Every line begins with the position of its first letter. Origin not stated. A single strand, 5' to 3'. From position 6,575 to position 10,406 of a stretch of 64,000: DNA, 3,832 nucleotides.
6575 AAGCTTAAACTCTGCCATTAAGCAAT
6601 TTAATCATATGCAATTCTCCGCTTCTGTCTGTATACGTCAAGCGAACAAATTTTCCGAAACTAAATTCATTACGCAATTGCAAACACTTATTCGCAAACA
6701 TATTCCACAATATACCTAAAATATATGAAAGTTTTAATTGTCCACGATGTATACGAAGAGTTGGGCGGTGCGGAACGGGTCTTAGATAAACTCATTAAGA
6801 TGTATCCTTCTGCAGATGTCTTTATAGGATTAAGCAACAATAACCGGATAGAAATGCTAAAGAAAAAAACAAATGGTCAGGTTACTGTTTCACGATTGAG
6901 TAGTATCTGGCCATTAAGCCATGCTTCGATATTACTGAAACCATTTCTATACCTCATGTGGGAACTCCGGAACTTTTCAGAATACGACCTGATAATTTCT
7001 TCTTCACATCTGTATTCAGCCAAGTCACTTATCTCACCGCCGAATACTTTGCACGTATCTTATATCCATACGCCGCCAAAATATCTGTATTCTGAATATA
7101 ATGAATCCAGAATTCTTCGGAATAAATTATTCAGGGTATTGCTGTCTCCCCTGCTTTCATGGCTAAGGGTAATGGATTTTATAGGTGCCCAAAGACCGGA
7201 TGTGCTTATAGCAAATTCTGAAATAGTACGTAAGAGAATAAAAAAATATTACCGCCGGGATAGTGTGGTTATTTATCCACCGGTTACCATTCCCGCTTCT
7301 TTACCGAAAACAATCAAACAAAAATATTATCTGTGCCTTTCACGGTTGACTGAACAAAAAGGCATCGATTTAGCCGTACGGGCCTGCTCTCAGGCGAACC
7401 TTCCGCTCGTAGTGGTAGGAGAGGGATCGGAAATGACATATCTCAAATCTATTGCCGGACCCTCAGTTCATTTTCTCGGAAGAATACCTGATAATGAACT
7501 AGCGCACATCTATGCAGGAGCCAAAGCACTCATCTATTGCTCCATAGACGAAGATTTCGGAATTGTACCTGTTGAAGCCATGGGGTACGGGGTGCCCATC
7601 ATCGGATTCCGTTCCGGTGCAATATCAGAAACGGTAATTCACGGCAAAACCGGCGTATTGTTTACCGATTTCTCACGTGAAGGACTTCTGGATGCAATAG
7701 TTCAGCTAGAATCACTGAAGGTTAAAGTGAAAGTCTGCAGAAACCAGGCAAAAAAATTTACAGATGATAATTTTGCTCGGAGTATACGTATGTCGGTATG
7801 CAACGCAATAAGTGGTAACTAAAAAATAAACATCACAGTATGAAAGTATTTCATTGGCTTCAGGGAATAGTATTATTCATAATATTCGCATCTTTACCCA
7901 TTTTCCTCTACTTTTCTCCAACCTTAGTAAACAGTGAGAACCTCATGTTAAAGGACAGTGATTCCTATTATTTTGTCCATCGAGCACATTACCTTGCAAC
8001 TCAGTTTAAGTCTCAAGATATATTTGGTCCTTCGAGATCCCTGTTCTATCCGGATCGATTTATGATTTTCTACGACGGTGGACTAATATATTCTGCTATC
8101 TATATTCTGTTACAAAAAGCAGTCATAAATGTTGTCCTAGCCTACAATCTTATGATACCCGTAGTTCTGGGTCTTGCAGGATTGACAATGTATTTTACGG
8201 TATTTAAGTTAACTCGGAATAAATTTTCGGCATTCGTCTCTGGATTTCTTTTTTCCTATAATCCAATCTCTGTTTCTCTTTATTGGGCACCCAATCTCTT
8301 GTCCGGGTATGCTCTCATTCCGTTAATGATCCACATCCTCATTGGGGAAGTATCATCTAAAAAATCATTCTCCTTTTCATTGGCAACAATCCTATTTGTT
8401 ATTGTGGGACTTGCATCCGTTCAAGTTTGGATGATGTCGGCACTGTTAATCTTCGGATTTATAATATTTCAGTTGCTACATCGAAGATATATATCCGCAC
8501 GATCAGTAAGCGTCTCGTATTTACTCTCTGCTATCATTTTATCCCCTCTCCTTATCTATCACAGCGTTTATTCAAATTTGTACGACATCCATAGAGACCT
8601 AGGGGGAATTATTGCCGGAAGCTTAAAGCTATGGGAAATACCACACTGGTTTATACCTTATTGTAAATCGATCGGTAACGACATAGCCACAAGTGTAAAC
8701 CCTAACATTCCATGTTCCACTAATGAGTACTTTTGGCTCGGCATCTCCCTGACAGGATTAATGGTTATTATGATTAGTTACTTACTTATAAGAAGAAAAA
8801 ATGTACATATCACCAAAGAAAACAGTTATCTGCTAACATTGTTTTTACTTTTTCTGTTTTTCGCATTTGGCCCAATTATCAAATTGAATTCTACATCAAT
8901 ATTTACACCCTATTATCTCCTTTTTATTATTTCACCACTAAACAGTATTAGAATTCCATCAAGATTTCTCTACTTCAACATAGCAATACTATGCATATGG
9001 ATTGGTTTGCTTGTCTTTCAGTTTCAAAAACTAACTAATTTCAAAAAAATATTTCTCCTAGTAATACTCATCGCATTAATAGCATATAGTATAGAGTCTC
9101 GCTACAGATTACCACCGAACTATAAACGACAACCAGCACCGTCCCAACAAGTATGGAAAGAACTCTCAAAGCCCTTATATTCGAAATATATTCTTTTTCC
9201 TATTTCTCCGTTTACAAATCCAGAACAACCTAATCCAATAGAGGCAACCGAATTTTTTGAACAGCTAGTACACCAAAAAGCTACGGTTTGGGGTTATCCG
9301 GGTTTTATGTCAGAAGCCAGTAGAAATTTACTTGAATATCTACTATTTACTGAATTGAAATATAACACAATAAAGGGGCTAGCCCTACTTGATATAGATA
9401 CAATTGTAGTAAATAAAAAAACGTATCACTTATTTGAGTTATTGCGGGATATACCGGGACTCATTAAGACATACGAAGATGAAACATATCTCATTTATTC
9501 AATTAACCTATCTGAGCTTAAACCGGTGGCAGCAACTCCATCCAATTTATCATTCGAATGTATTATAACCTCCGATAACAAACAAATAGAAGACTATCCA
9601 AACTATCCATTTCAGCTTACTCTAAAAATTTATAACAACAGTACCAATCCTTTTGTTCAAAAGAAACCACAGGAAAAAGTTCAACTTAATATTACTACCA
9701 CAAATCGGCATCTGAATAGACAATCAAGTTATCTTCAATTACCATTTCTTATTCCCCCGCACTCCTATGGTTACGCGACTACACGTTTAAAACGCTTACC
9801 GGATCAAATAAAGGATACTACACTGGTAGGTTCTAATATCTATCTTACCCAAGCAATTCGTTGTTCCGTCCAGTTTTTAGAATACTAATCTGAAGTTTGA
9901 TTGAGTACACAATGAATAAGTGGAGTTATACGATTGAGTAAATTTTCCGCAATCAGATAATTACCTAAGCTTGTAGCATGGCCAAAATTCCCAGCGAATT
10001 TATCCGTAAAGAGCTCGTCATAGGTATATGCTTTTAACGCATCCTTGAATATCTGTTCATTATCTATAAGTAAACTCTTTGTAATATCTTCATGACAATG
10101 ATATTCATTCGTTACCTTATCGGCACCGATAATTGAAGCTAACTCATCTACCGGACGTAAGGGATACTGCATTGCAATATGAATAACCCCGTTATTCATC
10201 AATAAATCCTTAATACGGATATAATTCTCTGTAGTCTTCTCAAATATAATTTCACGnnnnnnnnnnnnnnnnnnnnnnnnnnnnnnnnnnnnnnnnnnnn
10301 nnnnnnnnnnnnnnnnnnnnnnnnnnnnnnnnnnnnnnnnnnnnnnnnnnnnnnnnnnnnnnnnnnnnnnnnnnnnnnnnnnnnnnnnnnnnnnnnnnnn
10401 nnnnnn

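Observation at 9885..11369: SGNH hydrolase split by a ~280-aa TPR insertion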

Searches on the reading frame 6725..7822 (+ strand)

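Call 3: search_protein_families(library=pfam, proteins=[window:6725-7822:+], max_evalue=1)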
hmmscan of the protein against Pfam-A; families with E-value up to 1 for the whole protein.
window:6725-7822:+ (365 aa): 7 families
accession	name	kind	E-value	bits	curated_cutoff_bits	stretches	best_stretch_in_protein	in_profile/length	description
PF00534.26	Glycos_transf_1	-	1.6e-29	103.1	26.4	1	192-344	8-171/172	Glycosyl transferases group 1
PF13692.12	Glyco_trans_1_4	-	2.7e-23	83.2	27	1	200-328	2-139/142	Glycosyl transferases group 1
PF13439.12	Glyco_transf_4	-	4.9e-08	33.6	28.5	1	14-187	2-166/170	Glycosyltransferase Family 4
PF20706.3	GT4-conflict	-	1.3e-06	28.1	26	1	193-293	191-309/385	Family 4 Glycosyltransferase in conflict systems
PF13524.12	Glyco_trans_1_2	-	0.063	13.7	25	1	225-325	14-108/144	Glycosyl transferase-like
PF01565.28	FAD_binding_4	-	0.23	11.6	26.4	1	214-242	13-40/139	FAD binding domain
PF07877.16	DUF1661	-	0.3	11.2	25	1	334-352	4-21/31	Protein of unknown function (DUF1661)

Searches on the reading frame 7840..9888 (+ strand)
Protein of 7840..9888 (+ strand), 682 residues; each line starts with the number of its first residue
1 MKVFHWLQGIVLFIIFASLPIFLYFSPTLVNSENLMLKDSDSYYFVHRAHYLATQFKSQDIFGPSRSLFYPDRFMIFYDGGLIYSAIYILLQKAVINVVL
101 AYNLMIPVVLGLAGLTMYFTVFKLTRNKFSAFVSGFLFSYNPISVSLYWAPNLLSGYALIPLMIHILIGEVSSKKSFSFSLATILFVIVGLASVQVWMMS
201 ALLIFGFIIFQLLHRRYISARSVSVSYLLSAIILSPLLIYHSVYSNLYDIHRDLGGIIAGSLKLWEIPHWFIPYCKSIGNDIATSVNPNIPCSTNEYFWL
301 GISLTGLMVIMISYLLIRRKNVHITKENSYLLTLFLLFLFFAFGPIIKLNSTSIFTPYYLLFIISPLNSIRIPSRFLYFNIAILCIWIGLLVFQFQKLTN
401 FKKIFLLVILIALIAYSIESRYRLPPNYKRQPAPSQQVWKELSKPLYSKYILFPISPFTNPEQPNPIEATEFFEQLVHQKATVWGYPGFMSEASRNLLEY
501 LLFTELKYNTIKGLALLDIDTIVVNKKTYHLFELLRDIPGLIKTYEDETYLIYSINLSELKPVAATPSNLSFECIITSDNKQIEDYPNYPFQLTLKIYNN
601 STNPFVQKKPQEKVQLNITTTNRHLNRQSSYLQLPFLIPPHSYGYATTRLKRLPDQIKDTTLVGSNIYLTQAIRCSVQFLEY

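Call 3: search_protein_families(library=pfam, proteins=[window:7840-9888:+], max_evalue=1)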
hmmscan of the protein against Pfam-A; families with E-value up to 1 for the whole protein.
window:7840-9888:+ (682 aa): 1 family
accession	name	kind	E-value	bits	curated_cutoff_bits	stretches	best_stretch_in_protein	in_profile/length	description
PF23304.1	GAE_BBS1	-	0.019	15.7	27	1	591-658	14-75/105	Bardet-Biedl syndrome 1 protein, GAE domain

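Call 4: search_protein_families(library=ncbifam, proteins=[window:7840-9888:+], max_evalue=1)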
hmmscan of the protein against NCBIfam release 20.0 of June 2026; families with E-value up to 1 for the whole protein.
window:7840-9888:+ (682 aa): 0 families

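Call 43: find_homologous_proteins(query=window:7840-9888:+, max_evalue=0.001)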
Query window:7840-9888:+ (682 aa): 1 proteins with E <= 0.001 among 8000 candidates.
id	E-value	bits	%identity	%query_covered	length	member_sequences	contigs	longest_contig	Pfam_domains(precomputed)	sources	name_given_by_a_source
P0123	0.0e+0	1511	100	100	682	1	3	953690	-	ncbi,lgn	-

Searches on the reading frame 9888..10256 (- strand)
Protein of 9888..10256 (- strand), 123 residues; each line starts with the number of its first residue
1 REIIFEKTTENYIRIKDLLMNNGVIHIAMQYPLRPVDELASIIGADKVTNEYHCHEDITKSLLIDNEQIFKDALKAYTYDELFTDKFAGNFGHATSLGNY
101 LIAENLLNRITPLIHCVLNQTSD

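Call 32: search_protein_families(library=pfam, proteins=[window:9888-10256:-], max_evalue=1)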
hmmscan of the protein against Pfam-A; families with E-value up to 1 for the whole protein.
seq(123 aa): 0 families

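Call 35: search_protein_representatives(protein=window:9888-10256:-)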
Query: 123 residues. Proteins with E-value up to 0.001 (for the whole library): 2081; up to 1e-10: 418; up to 1e-30: 1. The best 150 are listed.
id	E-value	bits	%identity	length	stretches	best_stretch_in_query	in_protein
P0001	2.9e-75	266.2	100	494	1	1-123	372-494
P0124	3.7e-17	78.8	47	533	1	5-108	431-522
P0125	1.3e-16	77.1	48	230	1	5-110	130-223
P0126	5.2e-16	75.1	44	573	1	7-110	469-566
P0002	7.3e-16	74.7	42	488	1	6-110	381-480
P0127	7.7e-16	74.6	48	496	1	8-108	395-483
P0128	1.1e-15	74.1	39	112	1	6-112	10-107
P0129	1.1e-15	74.0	52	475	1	7-109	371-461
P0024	2.5e-15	72.9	49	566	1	4-111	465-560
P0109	3.0e-15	72.7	52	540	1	7-109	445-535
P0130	3.5e-15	72.5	44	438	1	6-116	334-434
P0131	4.5e-15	72.1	46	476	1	7-108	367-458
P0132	4.8e-15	72.0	50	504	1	8-111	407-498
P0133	6.6e-15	71.6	43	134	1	5-111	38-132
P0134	8.7e-15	71.2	48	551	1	8-110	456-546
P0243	2.3e-12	63.4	42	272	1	7-114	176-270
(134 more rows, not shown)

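Call 58: predict_structure(alignment_id=A4)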
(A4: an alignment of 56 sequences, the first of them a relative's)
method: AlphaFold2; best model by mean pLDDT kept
length: 272 residues; sequences in the alignment: 56
mean_pLDDT: 89.7   pTM: 0.85
mean pLDDT of the five models: 89.7, 89.4, 89.2, 87.9, 86.6
residues with pLDDT >= 90: 188; 70-90: 65; 50-70: 19; < 50: 0
segments of 3 or more residues with pLDDT < 50: none
pLDDT, mean of each block of 10 residues (from residue 1): 94 97 95 92 89 94 93 96 90 91 97 96 72 69 85 80 67 88 97 96 92 93 96 95 76 97 95 87
secondary structure, 60 per line:
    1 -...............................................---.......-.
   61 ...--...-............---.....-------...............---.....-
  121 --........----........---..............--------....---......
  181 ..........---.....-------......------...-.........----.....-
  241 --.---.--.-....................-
elements in order: H2-48 E52-58 H60-63 H70-81 E85-89 H97-111 E115-119 H123-130 H135-142 H146-159 H168-171 H175-190 E194-198 H206-211 E218-220 H222-230 H235-238 H252-271
